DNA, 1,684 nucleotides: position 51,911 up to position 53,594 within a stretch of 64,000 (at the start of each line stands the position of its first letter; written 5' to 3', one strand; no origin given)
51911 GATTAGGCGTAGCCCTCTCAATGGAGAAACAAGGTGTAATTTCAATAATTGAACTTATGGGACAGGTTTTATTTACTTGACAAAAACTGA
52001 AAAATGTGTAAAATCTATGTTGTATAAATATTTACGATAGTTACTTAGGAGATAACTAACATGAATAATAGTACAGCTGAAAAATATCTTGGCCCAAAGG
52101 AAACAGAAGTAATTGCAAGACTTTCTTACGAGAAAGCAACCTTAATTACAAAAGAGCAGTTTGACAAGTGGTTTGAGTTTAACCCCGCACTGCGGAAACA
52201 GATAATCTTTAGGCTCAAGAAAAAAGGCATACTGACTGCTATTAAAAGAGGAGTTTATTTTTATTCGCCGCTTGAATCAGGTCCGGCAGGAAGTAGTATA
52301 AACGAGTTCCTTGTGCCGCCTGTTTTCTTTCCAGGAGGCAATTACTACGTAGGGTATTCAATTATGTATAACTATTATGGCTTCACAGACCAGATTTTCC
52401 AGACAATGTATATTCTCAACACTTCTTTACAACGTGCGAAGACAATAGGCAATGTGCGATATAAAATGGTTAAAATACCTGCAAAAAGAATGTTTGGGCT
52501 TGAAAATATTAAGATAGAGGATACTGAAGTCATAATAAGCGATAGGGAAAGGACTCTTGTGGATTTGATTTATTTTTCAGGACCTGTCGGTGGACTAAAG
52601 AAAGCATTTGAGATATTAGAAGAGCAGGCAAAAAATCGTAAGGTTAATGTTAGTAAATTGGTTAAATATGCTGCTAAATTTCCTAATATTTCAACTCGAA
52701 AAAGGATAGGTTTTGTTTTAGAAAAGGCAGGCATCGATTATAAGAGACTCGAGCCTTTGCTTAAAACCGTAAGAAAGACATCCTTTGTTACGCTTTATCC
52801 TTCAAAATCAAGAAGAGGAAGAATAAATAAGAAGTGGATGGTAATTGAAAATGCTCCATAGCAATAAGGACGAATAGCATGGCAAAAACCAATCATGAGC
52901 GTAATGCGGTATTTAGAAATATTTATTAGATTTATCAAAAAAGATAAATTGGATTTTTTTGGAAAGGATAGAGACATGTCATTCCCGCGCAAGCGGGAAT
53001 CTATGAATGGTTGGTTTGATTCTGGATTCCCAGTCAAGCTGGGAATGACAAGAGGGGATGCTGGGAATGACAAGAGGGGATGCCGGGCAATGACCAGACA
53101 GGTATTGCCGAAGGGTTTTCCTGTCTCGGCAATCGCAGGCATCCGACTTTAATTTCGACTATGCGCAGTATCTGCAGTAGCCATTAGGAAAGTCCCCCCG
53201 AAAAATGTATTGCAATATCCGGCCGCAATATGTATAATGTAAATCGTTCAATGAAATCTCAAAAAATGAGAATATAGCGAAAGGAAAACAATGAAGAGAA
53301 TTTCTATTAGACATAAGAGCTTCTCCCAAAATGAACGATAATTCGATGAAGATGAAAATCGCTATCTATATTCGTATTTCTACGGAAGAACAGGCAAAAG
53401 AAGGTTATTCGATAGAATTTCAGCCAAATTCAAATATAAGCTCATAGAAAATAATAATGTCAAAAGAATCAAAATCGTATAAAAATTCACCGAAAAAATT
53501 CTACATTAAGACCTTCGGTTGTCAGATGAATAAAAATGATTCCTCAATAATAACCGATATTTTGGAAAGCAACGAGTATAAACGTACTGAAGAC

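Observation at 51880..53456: Decayed mobile/defence islet between two MiaB-family genes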

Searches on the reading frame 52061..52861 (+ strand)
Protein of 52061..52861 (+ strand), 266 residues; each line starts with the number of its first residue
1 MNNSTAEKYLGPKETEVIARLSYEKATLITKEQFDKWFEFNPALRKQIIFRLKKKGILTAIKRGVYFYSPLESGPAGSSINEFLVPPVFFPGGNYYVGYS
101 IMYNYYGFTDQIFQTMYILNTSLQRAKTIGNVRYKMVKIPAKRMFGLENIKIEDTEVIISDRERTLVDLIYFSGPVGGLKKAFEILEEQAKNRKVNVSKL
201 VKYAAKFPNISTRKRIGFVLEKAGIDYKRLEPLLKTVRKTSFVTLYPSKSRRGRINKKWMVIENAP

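Call 3: search_protein_families(library=pfam, proteins=[window:52061-52861:+], max_evalue=1)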
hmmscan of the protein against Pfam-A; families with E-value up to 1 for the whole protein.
window:52061-52861:+ (266 aa): 2 families
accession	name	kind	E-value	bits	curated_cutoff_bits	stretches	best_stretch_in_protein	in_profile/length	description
PF09407.15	AbiEi_1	-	4e-10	40.5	22.2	1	90-221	13-141/142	AbiEi antitoxin C-terminal domain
PF20217.3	DUF6577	-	0.017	15.3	27.8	0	48-68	5-25/204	Family of unknown function (DUF6577)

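Call 12: find_encoding_contigs(protein=window:52061-52861:+, flank=10000, max_places=6)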
Protein window:52061-52861:+ (266 aa): no gene with exactly this product is on record in the collection.

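Call 13: find_homologous_proteins(query=window:52061-52858:+)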
Query window:52061-52858:+ (266 aa): 590 proteins with E <= 0.001 among 1527 candidates; the best 120 are listed.
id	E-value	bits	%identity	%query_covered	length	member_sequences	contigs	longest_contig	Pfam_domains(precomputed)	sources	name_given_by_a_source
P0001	1.6e-170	583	100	100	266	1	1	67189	-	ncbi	-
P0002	3.9e-149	513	87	100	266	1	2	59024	-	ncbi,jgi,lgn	-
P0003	8.1e-148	509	86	100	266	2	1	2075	-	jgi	jgi:predicted transcriptional regulator of viral defense system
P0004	3.0e-147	507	85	100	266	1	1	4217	-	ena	-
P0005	1.0e-146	505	86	100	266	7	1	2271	-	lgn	-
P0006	2.0e-143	494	83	100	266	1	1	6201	-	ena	-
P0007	3.0e-143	494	84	100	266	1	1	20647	-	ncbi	-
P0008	2.2e-142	491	83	99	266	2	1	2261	-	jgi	jgi:predicted transcriptional regulator of viral defense system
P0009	1.3e-140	485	78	100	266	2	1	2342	-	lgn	-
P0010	7.3e-140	483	80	100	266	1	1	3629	-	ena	-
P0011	1.4e-139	482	79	100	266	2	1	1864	-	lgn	-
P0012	2.8e-139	481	79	100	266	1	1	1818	-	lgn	-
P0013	3.5e-139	481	79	100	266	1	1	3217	-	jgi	-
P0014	2.2e-138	478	79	100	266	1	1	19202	-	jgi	-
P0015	2.9e-138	478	80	100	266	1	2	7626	-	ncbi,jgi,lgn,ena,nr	ncbi:hypothetical protein KJ839_06885 [Patescibacteria group bacterium]|nr:hypothetical protein [Pat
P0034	9.8e-132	456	76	100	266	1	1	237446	-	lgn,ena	-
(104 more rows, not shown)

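Call 14: find_encoding_contigs(protein=P0001, flank=6000, max_places=3)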
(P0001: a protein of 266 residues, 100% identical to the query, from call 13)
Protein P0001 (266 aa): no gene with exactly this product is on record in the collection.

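Call 15: find_encoding_contigs(protein=P0002, flank=6000, max_places=3)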
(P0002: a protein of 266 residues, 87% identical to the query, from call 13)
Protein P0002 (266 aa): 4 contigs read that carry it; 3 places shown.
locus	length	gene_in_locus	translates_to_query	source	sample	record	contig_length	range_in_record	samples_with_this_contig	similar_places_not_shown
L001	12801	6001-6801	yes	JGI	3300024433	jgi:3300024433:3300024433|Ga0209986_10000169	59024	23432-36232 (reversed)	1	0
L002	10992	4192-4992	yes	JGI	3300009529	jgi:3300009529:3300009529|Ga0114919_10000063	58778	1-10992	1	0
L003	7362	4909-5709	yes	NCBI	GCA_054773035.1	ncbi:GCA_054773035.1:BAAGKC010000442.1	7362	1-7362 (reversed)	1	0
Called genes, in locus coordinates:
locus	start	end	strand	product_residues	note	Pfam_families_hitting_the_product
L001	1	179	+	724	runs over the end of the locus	PF11369:DUF3160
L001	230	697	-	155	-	PF13801:Metal_resist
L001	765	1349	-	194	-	PF00160:Pro_isomerase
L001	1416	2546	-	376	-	PF20706:GT4-conflict (faint), PF13439:Glyco_transf_4, PF13579:Glyco_trans_4_4 (weak), PF00534:Glycos_transf_1, PF13692:Glyco_trans_1_4, PF13524:Glyco_trans_1_2 (weak)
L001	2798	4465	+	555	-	PF00575:S1 (weak), PF13509:S1_2 (weak), PF23459:S1_RRP5 (faint), PF00575:S1, PF21710:Spt6_S1 (faint), PF00575:S1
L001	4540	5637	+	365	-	PF00919:UPF0004, PF04055:Radical_SAM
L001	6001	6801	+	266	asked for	-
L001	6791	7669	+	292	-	PF08843:AbiEii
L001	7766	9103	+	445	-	PF00919:UPF0004, PF04055:Radical_SAM, PF01938:TRAM (weak)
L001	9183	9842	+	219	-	PF01791:DeoC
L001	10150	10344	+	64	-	PF01165:Ribosomal_S21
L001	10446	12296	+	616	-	PF00488:MutS_V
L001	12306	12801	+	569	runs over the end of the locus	PF01807:Zn_ribbon_DnaG, PF08275:DNAG_N, PF01751:Toprim (weak), PF13155:Toprim_2, PF13362:Toprim_3 (weak), PF13662:Toprim_4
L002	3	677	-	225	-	?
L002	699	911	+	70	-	-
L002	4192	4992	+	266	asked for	-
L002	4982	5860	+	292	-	PF08843:AbiEii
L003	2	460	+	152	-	?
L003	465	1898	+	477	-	PF01420:Methylase_S (faint)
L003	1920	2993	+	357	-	PF02195:ParB_N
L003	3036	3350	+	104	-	PF27235:AF_1680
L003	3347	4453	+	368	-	-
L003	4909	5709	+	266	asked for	-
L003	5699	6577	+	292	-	PF08843:AbiEii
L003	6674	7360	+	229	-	?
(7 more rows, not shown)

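Call 16: find_encoding_contigs(protein=P0034, flank=6000, max_places=3)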
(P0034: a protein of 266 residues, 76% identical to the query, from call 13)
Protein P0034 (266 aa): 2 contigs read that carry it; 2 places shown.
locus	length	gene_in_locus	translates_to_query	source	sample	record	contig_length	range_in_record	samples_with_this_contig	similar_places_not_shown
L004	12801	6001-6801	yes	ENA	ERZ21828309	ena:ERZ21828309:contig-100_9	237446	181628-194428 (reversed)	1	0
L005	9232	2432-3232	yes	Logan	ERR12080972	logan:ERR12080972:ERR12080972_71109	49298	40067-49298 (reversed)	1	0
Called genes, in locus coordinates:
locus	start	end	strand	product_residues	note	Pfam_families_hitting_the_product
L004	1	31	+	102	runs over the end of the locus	PF02001:DUF134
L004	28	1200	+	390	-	PF03773:ArsP_1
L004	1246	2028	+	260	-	PF01135:PCMT, PF01209:Ubie_methyltran, PF05175:MTS, PF06325:PrmA, PF13489:Methyltransf_23, PF08241:Methyltransf_11, PF08242:Methyltransf_12, PF13649:Methyltransf_25, +2 more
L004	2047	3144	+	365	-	PF13593:SBF_like, PF01758:SBF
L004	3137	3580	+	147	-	PF01451:LMWPc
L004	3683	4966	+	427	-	-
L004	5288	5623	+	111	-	-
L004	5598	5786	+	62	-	-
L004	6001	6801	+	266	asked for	-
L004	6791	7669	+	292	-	PF08843:AbiEii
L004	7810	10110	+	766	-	PF07693:KAP_NTPase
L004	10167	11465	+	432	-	PF14082:SduA_C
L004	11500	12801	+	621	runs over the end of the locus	PF03602:Cons_hypoth95 (faint), PF01555:N6_N4_Mtase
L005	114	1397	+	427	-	-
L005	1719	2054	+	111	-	-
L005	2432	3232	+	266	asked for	-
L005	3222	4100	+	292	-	PF08843:AbiEii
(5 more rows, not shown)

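Call 25: find_related_loci(query=window:52061-52858:+, collection=genome_contigs, flank=10000)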
Query window:52061-52858:+ (266 aa) in genome_contigs; peptide patterns used: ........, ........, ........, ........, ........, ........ (x = any residue, [..] = any of these).
87 stretches matched a pattern; 13 encode a relative of the query (tblastn E <= 1e-3); 13 distinct loci.
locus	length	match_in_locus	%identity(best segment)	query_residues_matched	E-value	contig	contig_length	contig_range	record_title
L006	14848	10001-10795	85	1-265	5e-153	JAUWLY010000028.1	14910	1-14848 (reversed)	MAG: Candidatus Stahlbacteria bacterium isolate CSMAG_2384 CSMAG_2384_k141_1077734_length_14910_cov_6.8069, whole genome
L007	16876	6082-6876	84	1-265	3e-150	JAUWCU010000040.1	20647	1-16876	MAG: Candidatus Stahlbacteria bacterium isolate CSMAG_2146 CSMAG_2146_k141_1625503_length_20647_cov_12.0000, whole genom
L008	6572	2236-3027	79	1-265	3e-141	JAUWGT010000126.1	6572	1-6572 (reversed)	MAG: Candidatus Stahlbacteria bacterium isolate CSMAG_2249 CSMAG_2249_k141_2799175_length_6572_cov_8.8143, whole genome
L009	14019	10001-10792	72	1-265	3e-133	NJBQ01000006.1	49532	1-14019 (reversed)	MAG: Candidatus Aerophobetes bacterium Ae_b3a 428, whole genome shotgun sequence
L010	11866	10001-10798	71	1-266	6e-133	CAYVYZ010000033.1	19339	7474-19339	MAG TPA_asm: uncultured Planctomycetia bacterium isolate binchicken_co19_503 genome assembly, contig: NODE_4453_length_1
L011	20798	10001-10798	73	1-266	1e-131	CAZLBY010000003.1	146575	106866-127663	MAG TPA_asm: uncultured Caldisericales bacterium isolate SRP178699_co1_332 genome assembly, contig: NODE_33_length_14657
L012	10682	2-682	86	39-265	2e-131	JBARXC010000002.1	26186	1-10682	MAG: bacterium isolate MFD12922_ilm_asm_bin33 k127_160565, whole genome shotgun sequence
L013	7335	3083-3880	73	1-265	2e-129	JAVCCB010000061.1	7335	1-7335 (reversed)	MAG: Candidatus Tantalella remota isolate MAG_3300035698_1097 Ga0374944_042804, whole genome shotgun sequence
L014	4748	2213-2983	72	9-265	3e-130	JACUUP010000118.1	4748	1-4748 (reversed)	MAG: Candidatus Aerophobetes bacterium isolate Kmv34 NODE_8364_length_4748_cov_8.706158, whole genome shotgun sequence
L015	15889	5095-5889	69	1-265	1e-125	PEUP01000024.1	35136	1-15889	MAG: Elusimicrobia bacterium CG03_land_8_20_14_0_80_50_18 CG03_land_8_20_14_0.80_scaffold_314_c, whole genome shotgun se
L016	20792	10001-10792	62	1-265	3e-112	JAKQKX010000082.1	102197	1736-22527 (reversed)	MAG: Candidatus Omnitrophota bacterium isolate USDV_maxbin.135_sub k141_1200570, whole genome shotgun sequence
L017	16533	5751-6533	62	5-265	1e-111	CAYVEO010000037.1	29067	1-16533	MAG TPA_asm: uncultured Planctomycetia bacterium isolate SRP090828_co3_47 genome assembly, contig: NODE_223_length_29067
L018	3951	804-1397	25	49-265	2e-17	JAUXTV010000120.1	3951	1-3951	MAG: Candidatus Woesearchaeota archaeon isolate C13_metabat.bin.27_sub C13_k141_127140, whole genome shotgun sequence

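Call 61: search_protein_families(library=pfam, proteins=[L003:3347-4453:+, L001:6791-7669:+], max_evalue=0.01)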
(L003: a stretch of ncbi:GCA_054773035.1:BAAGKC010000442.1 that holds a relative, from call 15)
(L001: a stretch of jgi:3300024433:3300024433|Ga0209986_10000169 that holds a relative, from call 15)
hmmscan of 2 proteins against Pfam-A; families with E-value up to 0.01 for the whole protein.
L003:3347-4453:+ (368 aa): 1 family
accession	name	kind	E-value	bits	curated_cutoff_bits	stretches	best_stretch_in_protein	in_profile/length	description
PF02310.24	B12-binding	-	0.00014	22.1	32.1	1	52-112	50-111/121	B12 binding domain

L001:6791-7669:+ (292 aa): 1 family
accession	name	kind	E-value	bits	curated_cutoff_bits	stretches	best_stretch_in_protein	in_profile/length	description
PF08843.17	AbiEii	-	9.7e-30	104.7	22.5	1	42-268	10-228/238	Nucleotidyl transferase AbiEii toxin, Type IV TA system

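Call 71: search_protein_families(library=padloc, proteins=[window:52061-52858:+, L001:6791-7666:+], max_evalue=0.001)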
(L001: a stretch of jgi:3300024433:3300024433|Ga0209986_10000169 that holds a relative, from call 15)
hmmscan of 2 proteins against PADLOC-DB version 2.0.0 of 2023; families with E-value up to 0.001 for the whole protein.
window:52061-52858:+ (266 aa): 28 families (the best 25 are shown)
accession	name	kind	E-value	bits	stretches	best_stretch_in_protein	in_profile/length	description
PDLC02267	AbiEi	-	1e-48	164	1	10-265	2-242/252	AbiEi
PDLC02271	AbiEi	-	8.2e-29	98.6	1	13-228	8-224/263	AbiEi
PDLC02266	AbiEi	-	4e-24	83.4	1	17-265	6-252/258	AbiEi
PDLC02282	AbiEi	-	1.8e-23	81.2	1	18-265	7-254/260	AbiEi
PDLC02270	AbiEi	-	7.2e-21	72.4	1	25-262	9-252/265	AbiEi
PDLC02269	AbiEi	-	5.2e-19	66.5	1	45-240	28-211/251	AbiEi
PDLC02252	AbiEi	-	2.8e-18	64.5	1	22-264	11-252/259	AbiEi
PDLC02287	AbiEi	-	2.3e-16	58.1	1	46-240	29-211/253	AbiEi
PDLC02275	AbiEi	-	2.9e-16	58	1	45-206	24-171/184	AbiEi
PDLC02276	AbiEi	-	4.1e-16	57.3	1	46-226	34-211/270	AbiEi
PDLC02273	AbiEi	-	1.3e-14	52.8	1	27-213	15-198/205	AbiEi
PDLC02265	AbiEi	-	5.8e-14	50.3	1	44-206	27-183/198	AbiEi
PDLC02283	AbiEi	-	4.6e-12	44.1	1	45-205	31-185/201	AbiEi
PDLC02225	AbiEi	-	6e-12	43.7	1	44-207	30-181/198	AbiEi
PDLC02272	AbiEi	-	4.4e-11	41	1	38-221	22-196/200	AbiEi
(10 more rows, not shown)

L001:6791-7666:+ (292 aa): 28 families (the best 25 are shown)
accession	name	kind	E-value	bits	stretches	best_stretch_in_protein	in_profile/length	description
PDLC02304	AbiEii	-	1.7e-37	127.8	1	13-241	7-218/260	AbiEii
PDLC02292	AbiEii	-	1.2e-29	102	1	2-260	3-252/283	AbiEii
PDLC02289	AbiEii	-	2.7e-26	90.8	1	2-230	7-235/309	AbiEii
PDLC02297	AbiEii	-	1.1e-22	78.8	1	11-235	6-242/307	AbiEii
PDLC02323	AbiEii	-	1.7e-22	78.2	1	18-259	10-233/248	AbiEii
PDLC02317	AbiEii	-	4.5e-22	76.5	1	16-230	10-224/396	AbiEii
PDLC02321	AbiEii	-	8.1e-22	76.2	1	24-276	19-276/296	AbiEii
PDLC02302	AbiEii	-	1.5e-21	75.1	1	18-197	17-197/313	AbiEii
PDLC02305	AbiEii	-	5.6e-19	66.5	1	12-278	7-248/306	AbiEii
PDLC02294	AbiEii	-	3.4e-17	61.1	1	27-276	22-250/260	AbiEii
PDLC02296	AbiEii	-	5.1e-16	56.7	1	41-250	40-233/282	AbiEii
PDLC02293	AbiEii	-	5.9e-16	56.8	1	45-231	40-208/270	AbiEii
PDLC02316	AbiEii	-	1.8e-14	51.9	1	2-134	3-128/314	AbiEii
PDLC02318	AbiEii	-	2.5e-14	51.3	1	44-215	39-189/280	AbiEii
PDLC02307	AbiEii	-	2.7e-11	41.7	1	35-261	11-194/219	AbiEii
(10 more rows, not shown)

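Call 72: search_protein_families(library=ncbifam, proteins=[window:52061-52858:+, L001:6791-7666:+], max_evalue=0.001)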
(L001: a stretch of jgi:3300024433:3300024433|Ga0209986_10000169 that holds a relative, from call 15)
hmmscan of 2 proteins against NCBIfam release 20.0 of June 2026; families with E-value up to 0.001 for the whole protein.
window:52061-52858:+ (266 aa): 0 families

L001:6791-7666:+ (292 aa): 0 families

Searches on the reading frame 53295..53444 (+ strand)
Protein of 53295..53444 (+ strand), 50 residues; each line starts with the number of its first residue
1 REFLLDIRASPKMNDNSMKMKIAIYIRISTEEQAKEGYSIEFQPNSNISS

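Call 32: find_related_loci(query=A1, collection=metagenome_contigs, flank=10000)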
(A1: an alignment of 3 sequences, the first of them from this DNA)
Query A1 (50 aa) in metagenome_contigs; peptide patterns used: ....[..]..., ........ (x = any residue, [..] = any of these).
164 stretches matched a pattern; 5 encode a relative of the query (tblastn E <= 1e-3); 5 distinct loci.
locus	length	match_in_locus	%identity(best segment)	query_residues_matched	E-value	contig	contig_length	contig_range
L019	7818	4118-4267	100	1-50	1e-30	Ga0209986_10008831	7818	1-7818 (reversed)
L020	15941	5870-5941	88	26-49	2e-10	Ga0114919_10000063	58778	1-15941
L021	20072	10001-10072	88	26-49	2e-10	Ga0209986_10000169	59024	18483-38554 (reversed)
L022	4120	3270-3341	79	20-43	5e-10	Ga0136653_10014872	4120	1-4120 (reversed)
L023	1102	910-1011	53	8-43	8e-6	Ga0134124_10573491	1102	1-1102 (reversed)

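Call 61: search_protein_families(library=pfam, proteins=[L022:146-2545:+, L019:5128-5352:+], max_evalue=0.01)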
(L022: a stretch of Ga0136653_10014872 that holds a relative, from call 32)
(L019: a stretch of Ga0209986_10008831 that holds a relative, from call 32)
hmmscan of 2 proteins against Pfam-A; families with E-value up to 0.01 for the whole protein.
L022:146-2545:+ (800 aa): 9 families
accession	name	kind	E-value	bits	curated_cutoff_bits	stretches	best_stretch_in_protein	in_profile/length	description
PF13476.12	AAA_23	-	2.4e-14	54.9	27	1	5-189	1-164/201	AAA domain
PF02463.25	SMC_N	-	3.8e-10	40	40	1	3-653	2-204/220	RecF/RecN/SMC N terminal domain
PF13175.12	AAA_15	-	2.3e-07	31.2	32.1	0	1-649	1-372/374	AAA ATPase domain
PF13304.12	AAA_21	-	5.7e-07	30.3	27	1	27-63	2-40/304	AAA domain, putative AbiEii toxin, Type IV TA system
PF11398.14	DUF2813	-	7.9e-05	22.6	21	1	1-48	1-46/372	Protein of unknown function (DUF2813)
PF13514.12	AAA_27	-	8.8e-05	22.6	22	1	1-50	1-52/206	AAA domain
PF01691.21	Adeno_E1B_19K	-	0.00057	19.9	25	0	244-310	27-93/135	Adenovirus E1B 19K protein / small t-antigen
PF13555.12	AAA_29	-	0.0026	17.9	27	1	3-51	1-49/61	P-loop containing region of AAA domain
PF12644.12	DUF3782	-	0.0058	17.2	24.4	0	443-492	19-70/78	Protein of unknown function (DUF3782)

L019:5128-5352:+ (74 aa): 4 families
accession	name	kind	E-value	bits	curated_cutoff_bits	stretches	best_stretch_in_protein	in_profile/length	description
PF01381.28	HTH_3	-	3.4e-07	30.6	23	1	19-54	2-37/55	Helix-turn-helix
PF13384.12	HTH_23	-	0.0033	17.7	24.6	1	20-47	11-38/50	Homeodomain-like domain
PF05225.22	HTH_psq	-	0.0052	16.9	20.4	1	14-51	5-41/45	helix-turn-helix, Psq domain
PF04552.19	Sigma54_DBD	-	0.0072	16.5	22.8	1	27-66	50-89/160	Sigma-54, DNA binding domain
